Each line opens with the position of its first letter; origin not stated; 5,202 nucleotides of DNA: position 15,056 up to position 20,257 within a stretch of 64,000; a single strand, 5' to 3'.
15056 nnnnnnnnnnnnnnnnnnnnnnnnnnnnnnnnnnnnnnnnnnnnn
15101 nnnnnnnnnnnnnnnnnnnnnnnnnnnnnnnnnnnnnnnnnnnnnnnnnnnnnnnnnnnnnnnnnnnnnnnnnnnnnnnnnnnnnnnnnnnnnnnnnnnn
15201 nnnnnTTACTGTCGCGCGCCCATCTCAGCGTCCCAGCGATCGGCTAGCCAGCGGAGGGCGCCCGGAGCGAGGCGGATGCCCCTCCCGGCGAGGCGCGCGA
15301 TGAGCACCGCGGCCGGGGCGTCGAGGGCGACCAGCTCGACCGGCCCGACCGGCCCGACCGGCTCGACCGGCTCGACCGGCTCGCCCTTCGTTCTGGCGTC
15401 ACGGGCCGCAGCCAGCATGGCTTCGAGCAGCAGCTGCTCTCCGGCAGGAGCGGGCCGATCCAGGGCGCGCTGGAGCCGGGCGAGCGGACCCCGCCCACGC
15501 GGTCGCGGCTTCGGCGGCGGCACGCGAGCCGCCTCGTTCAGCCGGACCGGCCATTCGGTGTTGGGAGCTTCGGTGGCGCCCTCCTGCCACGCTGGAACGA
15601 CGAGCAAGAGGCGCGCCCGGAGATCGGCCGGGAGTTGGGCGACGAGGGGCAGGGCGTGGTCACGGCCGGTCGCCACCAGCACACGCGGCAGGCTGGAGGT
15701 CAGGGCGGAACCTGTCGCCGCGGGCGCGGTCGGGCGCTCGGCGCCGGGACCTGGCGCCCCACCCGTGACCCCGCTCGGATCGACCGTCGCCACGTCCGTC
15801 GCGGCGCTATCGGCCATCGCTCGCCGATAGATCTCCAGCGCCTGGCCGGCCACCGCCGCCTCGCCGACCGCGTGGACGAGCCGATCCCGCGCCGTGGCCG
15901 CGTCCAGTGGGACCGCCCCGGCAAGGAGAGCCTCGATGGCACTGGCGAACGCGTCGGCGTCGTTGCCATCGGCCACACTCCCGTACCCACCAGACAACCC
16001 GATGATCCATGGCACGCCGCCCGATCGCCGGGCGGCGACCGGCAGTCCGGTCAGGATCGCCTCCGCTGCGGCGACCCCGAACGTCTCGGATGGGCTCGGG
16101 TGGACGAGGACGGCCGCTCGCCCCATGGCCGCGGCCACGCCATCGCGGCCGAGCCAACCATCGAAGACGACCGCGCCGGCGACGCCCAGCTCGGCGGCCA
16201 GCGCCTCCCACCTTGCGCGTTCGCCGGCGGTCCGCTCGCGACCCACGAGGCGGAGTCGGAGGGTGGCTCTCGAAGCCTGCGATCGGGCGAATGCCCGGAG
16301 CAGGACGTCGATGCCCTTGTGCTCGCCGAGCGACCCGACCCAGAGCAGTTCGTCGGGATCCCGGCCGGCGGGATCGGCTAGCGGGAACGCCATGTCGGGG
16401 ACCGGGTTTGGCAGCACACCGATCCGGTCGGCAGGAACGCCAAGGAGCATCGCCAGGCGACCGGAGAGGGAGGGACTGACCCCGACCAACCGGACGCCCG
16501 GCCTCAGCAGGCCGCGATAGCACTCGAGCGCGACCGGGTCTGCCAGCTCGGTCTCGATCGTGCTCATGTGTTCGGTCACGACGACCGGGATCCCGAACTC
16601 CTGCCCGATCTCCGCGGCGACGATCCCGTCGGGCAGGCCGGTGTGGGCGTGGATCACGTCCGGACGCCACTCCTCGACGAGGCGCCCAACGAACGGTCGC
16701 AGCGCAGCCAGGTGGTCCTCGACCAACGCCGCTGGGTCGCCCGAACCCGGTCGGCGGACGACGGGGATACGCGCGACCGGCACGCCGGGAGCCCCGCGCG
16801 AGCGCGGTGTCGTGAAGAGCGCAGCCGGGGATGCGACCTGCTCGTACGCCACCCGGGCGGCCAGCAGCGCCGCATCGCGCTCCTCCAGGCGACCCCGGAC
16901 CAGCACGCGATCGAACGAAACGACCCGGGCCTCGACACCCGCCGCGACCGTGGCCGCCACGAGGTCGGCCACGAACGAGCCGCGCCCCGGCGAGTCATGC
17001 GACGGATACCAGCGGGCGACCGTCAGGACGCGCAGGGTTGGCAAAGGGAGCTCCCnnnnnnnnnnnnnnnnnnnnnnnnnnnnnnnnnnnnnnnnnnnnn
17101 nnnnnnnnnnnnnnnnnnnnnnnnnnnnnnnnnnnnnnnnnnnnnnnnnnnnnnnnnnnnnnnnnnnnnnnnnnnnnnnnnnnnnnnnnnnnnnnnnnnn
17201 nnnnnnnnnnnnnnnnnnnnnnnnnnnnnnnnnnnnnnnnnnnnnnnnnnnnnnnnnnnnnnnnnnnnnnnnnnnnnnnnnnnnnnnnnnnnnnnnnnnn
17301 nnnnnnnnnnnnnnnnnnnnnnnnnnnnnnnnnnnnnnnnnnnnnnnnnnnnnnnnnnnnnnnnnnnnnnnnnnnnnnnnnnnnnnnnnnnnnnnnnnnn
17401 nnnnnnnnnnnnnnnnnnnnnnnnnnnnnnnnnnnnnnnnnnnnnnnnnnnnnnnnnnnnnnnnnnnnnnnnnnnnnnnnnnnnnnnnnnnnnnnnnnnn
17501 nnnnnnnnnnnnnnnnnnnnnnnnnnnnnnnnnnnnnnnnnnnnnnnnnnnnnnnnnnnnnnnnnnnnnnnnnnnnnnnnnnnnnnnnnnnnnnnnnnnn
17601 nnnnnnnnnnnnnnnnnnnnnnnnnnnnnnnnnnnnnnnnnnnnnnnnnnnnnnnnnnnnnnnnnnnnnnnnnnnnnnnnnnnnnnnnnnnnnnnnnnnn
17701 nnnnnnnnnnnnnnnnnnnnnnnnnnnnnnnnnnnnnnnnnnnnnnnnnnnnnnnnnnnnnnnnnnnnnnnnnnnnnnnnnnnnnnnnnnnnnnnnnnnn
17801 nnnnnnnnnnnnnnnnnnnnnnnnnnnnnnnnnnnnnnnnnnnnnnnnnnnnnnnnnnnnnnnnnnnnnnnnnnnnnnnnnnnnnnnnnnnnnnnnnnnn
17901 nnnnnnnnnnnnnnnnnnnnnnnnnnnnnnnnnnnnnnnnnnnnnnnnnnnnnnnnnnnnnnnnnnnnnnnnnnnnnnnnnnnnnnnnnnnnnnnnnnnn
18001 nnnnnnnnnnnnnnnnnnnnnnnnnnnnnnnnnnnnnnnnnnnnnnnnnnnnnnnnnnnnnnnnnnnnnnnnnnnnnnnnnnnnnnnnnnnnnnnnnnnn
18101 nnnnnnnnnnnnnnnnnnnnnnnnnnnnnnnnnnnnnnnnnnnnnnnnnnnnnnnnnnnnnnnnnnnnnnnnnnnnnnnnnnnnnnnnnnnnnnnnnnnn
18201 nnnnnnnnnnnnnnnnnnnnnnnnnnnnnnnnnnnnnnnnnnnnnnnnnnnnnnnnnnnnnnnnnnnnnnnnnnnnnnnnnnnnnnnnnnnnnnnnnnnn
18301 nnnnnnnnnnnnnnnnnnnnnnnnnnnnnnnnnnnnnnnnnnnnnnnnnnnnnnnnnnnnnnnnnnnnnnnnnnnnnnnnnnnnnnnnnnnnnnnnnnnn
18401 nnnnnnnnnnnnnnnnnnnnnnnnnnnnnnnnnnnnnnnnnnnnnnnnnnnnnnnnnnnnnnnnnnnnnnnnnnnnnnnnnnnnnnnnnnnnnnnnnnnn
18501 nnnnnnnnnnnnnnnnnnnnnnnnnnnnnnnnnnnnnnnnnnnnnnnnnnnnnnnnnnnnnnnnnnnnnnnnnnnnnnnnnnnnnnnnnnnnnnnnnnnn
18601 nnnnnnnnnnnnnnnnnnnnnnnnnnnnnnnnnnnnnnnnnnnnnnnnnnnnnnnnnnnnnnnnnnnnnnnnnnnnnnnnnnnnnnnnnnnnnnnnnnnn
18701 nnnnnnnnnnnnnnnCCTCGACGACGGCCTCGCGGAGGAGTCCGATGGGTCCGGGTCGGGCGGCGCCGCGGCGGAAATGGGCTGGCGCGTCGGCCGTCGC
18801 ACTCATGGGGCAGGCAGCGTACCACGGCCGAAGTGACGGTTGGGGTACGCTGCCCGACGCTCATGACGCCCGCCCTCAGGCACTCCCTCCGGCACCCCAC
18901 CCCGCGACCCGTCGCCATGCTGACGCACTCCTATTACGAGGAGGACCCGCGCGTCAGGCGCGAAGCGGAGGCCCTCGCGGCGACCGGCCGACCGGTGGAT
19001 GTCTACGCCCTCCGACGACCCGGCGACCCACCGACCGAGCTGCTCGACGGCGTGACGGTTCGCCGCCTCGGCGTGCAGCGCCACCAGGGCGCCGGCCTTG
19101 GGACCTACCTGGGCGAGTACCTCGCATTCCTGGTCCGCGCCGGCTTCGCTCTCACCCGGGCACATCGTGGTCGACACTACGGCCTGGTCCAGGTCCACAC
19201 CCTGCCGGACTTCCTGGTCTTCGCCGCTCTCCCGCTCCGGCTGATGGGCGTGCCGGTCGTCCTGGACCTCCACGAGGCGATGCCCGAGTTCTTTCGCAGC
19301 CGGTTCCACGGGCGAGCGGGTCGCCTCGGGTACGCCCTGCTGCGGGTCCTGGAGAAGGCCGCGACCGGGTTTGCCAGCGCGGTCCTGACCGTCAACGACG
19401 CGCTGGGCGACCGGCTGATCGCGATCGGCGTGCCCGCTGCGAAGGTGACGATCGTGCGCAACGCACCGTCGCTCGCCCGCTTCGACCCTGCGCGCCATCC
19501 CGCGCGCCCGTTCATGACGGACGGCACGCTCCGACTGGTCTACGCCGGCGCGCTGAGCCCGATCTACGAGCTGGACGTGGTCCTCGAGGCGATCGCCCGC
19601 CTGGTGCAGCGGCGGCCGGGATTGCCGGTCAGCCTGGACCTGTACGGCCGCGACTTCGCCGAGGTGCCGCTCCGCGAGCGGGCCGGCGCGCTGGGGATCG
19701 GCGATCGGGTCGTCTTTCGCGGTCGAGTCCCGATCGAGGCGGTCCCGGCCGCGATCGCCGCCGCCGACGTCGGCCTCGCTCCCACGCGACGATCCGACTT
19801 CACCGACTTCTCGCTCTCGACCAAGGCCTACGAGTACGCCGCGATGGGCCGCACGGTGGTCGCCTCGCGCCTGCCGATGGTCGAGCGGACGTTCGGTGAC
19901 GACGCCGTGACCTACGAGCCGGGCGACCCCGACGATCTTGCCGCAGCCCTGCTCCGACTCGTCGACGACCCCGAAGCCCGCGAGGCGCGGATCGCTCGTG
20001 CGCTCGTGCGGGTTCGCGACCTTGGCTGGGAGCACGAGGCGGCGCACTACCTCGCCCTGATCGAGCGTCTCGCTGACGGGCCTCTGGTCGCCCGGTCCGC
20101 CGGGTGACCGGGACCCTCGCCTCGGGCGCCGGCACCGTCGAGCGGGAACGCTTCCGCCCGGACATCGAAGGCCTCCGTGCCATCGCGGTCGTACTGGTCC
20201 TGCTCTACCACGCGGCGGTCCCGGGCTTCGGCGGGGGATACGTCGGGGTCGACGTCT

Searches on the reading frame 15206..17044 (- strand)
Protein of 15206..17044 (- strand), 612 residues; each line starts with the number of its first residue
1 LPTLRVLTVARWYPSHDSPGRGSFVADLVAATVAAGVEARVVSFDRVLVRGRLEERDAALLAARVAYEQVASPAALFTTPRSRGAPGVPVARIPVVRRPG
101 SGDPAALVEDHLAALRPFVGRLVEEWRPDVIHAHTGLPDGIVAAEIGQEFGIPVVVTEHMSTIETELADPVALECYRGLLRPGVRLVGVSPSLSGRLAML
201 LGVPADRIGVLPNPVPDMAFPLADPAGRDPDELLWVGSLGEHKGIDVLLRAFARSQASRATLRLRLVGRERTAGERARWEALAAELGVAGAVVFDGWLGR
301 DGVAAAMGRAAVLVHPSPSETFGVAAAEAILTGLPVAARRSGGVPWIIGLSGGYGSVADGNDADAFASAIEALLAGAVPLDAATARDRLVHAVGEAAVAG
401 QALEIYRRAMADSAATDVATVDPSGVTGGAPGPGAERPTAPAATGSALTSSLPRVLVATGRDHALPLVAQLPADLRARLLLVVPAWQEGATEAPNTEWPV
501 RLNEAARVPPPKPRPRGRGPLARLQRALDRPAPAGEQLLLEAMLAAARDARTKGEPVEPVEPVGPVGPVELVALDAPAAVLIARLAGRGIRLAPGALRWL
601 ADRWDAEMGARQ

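Call 16: search_protein_families(library=pfam, proteins=[window:15206-17044:-], max_evalue=0.01)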
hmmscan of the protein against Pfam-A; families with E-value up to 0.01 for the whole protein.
window:15206-17044:- (612 aa): 6 families
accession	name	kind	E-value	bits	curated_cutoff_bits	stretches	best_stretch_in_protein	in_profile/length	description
PF13692.12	Glyco_trans_1_4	-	2.1e-23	83.6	27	1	232-375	3-141/142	Glycosyl transferases group 1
PF00534.26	Glycos_transf_1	-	4.3e-23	82.2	26.4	1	229-376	14-158/172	Glycosyl transferases group 1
PF13579.12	Glyco_trans_4_4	-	3.1e-16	60.5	29.7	1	22-213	4-157/158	Glycosyl transferase 4-like domain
PF13439.12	Glyco_transf_4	-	1e-14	55.4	28.5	1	80-215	27-166/170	Glycosyltransferase Family 4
PF20706.3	GT4-conflict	-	2.8e-11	43.5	26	1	179-348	143-320/385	Family 4 Glycosyltransferase in conflict systems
PF13477.12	Glyco_trans_4_2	-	0.0035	17.9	23.4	0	121-170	68-117/139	Glycosyl transferase 4-like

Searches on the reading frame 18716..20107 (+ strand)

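Call 43: search_protein_families(library=pfam, proteins=[window:18716-20107:+], max_evalue=0.0001)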
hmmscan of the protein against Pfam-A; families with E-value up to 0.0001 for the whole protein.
window:18716-20107:+ (463 aa): 5 families
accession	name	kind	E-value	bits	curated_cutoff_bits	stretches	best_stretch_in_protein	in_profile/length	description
PF13692.12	Glyco_trans_1_4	-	3.5e-21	76.4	27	1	273-418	3-142/142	Glycosyl transferases group 1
PF13579.12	Glyco_trans_4_4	-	8.7e-19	68.8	29.7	1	79-249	6-157/158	Glycosyl transferase 4-like domain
PF13439.12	Glyco_transf_4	-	1.6e-15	58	28.5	1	80-250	8-165/170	Glycosyltransferase Family 4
PF00534.26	Glycos_transf_1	-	4.2e-14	52.9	26.4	1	273-428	17-168/172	Glycosyl transferases group 1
PF13524.12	Glyco_trans_1_2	-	2.4e-12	47.5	25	1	298-445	10-142/144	Glycosyl transferase-like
